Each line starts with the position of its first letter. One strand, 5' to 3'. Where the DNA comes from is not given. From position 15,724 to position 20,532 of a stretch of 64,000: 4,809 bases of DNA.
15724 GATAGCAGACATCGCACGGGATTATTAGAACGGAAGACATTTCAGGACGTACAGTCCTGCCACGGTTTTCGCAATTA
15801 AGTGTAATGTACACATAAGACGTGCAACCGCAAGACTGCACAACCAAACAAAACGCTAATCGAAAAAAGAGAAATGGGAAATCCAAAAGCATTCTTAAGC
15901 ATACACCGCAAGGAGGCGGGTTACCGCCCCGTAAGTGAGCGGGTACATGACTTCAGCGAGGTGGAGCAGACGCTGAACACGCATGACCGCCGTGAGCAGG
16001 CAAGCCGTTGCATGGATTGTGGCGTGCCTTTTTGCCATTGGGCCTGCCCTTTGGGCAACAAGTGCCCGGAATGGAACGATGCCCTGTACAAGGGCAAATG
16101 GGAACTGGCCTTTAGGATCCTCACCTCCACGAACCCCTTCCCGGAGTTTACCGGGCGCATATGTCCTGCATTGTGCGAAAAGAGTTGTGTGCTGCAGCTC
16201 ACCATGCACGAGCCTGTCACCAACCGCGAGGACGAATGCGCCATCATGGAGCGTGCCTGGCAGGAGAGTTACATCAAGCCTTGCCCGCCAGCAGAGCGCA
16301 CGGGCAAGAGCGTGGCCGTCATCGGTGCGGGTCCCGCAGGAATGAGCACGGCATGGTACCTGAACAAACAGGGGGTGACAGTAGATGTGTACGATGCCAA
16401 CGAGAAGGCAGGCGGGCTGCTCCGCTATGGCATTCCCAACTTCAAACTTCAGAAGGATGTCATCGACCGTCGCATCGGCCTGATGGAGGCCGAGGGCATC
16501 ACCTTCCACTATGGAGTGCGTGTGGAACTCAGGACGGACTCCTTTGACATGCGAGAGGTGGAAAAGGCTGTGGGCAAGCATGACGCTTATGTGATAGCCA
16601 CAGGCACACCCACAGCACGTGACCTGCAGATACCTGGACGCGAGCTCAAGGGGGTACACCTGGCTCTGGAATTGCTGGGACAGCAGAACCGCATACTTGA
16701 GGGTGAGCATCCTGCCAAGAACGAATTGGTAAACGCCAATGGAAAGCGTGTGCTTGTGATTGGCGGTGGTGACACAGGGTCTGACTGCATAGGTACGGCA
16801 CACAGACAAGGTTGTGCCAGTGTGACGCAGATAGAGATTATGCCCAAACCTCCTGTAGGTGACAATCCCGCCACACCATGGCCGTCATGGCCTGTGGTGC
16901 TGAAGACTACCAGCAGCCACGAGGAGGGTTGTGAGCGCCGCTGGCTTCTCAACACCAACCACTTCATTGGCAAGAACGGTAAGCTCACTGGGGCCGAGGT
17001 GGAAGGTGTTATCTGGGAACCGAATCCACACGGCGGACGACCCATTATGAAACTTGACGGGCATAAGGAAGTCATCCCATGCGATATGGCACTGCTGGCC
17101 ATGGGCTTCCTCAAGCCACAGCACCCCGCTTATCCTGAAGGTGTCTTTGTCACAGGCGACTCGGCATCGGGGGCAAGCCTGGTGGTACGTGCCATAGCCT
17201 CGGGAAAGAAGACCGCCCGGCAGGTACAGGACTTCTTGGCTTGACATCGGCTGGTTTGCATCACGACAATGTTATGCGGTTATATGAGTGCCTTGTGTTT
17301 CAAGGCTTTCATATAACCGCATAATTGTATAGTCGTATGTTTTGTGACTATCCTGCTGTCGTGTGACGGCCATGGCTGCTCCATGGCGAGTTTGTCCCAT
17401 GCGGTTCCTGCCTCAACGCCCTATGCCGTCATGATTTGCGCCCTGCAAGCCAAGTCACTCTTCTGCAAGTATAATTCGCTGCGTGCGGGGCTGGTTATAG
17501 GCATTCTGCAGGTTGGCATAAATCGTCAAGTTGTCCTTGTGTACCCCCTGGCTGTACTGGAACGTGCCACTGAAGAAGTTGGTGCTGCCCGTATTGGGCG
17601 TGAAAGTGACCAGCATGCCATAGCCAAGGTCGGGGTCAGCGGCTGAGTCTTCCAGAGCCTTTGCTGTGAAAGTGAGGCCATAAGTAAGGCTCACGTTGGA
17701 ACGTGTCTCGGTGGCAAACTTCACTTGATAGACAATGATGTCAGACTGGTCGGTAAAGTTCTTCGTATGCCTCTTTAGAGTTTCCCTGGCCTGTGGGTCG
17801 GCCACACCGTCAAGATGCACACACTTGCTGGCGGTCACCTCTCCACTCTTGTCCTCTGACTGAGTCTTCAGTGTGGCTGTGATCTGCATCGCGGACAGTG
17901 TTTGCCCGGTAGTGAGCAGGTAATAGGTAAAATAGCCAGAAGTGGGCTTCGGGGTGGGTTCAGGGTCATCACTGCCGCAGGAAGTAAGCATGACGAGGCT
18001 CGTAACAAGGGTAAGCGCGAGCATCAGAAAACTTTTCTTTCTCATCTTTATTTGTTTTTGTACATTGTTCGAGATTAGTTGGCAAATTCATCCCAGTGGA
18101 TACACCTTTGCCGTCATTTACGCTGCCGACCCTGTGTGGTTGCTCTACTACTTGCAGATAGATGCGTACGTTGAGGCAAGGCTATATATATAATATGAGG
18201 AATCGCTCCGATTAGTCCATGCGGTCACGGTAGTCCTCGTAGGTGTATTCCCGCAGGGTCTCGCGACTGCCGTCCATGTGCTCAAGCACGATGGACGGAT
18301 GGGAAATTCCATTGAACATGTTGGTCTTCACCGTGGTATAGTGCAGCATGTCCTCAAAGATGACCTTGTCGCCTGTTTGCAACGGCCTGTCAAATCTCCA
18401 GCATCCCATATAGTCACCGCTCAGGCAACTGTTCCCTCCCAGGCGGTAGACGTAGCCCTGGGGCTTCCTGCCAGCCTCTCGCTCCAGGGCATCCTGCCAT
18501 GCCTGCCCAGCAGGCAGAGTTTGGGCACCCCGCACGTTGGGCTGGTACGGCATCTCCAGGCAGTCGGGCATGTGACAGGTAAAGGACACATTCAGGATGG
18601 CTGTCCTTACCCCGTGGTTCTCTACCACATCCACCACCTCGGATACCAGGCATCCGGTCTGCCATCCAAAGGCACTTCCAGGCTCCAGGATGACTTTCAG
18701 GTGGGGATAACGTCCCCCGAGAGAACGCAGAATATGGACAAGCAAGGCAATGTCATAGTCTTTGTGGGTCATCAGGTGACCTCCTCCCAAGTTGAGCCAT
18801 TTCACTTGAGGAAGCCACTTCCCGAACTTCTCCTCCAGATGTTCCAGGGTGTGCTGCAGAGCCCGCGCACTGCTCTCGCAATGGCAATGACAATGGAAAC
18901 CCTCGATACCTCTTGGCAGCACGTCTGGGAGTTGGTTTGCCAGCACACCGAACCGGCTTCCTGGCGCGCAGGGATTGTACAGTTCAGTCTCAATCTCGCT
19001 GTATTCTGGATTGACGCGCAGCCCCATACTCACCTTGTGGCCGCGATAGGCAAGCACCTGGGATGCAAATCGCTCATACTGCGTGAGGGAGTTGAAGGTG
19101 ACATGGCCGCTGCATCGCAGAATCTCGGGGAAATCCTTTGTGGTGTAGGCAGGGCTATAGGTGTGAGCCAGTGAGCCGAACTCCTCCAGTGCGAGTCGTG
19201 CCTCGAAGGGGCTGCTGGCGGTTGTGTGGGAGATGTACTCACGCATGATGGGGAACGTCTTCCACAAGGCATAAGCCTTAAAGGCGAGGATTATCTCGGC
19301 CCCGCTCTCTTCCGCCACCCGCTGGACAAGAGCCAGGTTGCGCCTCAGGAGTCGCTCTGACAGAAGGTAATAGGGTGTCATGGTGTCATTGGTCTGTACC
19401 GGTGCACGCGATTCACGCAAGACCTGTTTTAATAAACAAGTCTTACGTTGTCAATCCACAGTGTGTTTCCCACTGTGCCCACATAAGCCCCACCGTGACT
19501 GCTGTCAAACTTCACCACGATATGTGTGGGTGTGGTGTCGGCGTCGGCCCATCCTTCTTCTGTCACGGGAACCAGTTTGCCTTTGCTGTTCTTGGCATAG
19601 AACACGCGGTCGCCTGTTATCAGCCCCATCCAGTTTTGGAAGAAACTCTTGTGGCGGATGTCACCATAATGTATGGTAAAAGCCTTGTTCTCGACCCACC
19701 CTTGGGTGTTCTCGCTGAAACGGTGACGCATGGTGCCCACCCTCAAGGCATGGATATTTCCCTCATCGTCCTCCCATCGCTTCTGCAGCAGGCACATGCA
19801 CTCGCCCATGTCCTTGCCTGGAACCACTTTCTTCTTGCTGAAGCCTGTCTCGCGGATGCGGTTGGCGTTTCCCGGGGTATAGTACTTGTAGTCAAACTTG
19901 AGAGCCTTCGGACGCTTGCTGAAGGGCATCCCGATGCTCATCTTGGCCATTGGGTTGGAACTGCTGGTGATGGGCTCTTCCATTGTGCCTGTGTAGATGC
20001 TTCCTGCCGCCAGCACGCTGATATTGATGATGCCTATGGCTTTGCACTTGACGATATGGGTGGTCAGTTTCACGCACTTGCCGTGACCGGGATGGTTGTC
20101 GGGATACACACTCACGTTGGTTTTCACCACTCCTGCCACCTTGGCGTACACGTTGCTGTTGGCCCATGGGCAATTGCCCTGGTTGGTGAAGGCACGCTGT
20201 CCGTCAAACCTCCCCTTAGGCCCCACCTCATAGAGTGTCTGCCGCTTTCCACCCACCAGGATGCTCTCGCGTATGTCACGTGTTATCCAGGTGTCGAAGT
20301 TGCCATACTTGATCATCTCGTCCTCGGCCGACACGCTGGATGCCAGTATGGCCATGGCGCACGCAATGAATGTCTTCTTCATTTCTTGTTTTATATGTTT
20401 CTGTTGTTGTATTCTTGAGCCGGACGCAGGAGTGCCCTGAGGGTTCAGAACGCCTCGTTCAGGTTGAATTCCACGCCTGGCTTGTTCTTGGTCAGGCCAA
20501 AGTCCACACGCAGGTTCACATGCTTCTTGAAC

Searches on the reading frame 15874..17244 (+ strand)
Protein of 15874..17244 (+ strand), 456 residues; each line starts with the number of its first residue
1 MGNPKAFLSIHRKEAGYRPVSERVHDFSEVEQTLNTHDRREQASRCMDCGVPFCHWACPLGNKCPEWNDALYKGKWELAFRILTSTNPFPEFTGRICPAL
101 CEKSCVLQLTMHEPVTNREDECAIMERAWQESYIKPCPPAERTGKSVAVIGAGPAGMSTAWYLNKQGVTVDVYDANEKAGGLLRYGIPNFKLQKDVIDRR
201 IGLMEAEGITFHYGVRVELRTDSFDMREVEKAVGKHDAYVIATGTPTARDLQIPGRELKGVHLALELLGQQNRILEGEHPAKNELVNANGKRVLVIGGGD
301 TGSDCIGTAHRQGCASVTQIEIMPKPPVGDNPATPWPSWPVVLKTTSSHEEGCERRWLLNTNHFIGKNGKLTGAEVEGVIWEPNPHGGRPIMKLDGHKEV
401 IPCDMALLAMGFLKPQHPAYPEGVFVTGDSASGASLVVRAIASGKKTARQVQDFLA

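Call 58: search_protein_families(library=pfam, proteins=[window:15874-17244:+], max_evalue=0.00001)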
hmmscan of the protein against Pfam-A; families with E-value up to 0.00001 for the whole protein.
window:15874-17244:+ (456 aa): 7 families
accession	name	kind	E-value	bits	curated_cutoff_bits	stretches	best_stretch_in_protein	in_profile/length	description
PF14691.11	Fer4_20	-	2.2e-23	82.7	25.8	1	23-126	1-106/113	Dihydroprymidine dehydrogenase domain II, 4Fe-4S cluster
PF07992.20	Pyr_redox_2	-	1.3e-21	77.7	26.1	1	146-326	2-177/291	Pyridine nucleotide-disulphide oxidoreductase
PF13450.12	NAD_binding_8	-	1.8e-09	38.2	21.9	1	149-183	1-35/68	NAD(P)-binding Rossmann-like domain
PF01266.30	DAO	-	1.4e-08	35.1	27.9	1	147-180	2-35/353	FAD dependent oxidoreductase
PF00070.33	Pyr_redox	-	7.3e-07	30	22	0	292-326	1-34/82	Pyridine nucleotide-disulphide oxidoreductase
PF03486.20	HI0933_like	-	3.5e-06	27.1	50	0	146-180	2-36/244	HI0933-like protein Rossmann domain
PF21799.2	MurD-like_N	-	8.1e-06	26.5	27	0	145-182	1-38/88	Mur ligase MurD-like, N-terminal domain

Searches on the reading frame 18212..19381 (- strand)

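Call 58: search_protein_families(library=pfam, proteins=[window:18212-19381:-], max_evalue=0.00001)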
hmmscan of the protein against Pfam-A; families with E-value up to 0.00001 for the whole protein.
window:18212-19381:- (389 aa): 1 family
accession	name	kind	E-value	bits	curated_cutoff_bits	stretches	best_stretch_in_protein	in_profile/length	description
PF00278.28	Orn_DAP_Arg_deC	-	5.3e-11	43.1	23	1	208-345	5-94/95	Pyridoxal-dependent decarboxylase, C-terminal sheet domain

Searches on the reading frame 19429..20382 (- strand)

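Call 58: search_protein_families(library=pfam, proteins=[window:19429-20382:-], max_evalue=0.00001)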
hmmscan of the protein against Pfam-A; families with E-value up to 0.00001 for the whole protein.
window:19429-20382:- (317 aa): 1 family
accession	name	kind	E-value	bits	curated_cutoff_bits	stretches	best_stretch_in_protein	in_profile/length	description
PF13201.12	PCMD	-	5.8e-28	98.7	28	1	68-316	27-234/234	Putative carbohydrate metabolism domain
